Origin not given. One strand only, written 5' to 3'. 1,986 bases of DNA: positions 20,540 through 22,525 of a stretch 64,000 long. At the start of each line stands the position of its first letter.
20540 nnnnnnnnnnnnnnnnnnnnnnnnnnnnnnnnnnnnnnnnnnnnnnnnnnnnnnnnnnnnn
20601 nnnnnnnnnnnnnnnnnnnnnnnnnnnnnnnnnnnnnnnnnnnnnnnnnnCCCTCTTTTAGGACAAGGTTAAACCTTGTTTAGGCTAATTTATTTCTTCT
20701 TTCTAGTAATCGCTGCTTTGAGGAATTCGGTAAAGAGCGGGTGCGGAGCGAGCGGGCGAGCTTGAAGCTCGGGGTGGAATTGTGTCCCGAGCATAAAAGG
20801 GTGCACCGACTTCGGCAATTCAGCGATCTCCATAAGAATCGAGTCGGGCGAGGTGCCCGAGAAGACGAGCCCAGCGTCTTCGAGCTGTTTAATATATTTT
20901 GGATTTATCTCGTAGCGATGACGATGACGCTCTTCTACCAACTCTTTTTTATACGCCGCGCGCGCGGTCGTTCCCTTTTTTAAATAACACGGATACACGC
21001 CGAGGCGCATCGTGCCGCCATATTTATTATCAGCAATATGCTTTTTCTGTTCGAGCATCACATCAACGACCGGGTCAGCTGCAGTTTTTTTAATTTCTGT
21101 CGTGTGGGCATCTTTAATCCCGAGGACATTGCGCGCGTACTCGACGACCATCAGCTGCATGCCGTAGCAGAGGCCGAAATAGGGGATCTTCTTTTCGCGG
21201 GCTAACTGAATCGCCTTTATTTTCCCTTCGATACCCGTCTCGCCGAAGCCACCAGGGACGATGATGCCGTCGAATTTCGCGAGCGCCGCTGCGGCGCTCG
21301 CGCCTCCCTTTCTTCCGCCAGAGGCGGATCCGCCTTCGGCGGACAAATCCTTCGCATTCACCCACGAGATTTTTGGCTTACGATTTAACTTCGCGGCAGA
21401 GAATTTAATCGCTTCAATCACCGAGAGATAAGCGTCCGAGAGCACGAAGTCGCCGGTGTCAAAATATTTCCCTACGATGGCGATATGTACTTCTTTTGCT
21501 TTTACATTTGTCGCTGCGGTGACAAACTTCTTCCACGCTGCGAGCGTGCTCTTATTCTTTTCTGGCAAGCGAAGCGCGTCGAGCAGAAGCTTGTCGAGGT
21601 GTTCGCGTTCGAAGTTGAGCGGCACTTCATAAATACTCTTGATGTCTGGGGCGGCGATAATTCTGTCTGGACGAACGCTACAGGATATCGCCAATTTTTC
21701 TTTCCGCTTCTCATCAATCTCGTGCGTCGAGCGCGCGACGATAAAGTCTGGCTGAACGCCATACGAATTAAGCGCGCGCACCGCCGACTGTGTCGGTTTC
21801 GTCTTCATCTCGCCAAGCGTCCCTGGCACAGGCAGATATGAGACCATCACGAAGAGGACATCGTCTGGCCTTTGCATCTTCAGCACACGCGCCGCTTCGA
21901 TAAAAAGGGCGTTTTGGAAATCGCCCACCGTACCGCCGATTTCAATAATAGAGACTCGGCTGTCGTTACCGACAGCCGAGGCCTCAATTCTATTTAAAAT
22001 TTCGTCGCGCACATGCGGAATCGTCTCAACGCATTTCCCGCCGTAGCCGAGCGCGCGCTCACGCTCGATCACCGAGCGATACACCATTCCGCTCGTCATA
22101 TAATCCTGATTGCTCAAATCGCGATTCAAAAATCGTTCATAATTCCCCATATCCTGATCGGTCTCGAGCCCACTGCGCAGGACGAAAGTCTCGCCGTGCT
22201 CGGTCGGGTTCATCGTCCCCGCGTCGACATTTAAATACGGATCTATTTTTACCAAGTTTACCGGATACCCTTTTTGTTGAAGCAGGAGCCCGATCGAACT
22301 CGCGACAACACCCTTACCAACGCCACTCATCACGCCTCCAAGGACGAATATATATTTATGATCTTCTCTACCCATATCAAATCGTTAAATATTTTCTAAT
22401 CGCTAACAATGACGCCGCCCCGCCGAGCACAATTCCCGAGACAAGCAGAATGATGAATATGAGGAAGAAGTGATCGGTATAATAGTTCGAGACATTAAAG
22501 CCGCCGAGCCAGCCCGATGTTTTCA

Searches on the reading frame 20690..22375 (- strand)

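Call 8: search_protein_families(library=pfam, proteins=[window:20690-22375:-], max_evalue=0.001)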
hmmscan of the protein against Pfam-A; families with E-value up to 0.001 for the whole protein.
window:20690-22375:- (561 aa): 4 families
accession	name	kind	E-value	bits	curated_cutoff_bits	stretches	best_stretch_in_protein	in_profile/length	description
PF06418.20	CTP_synth_N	-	1.5e-99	333.1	26.1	1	7-270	1-265/265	CTP synthase N-terminus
PF00117.34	GATase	-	4.2e-35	121.6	22.8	1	312-553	2-189/190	Glutamine amidotransferase class-I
PF07722.19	Peptidase_C26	-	1e-05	25.9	20.5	1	387-536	96-219/219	Peptidase C26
PF01656.29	CbiA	-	0.00012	22.4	25.4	1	15-146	6-58/125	CobQ/CobB/MinD/ParA nucleotide binding domain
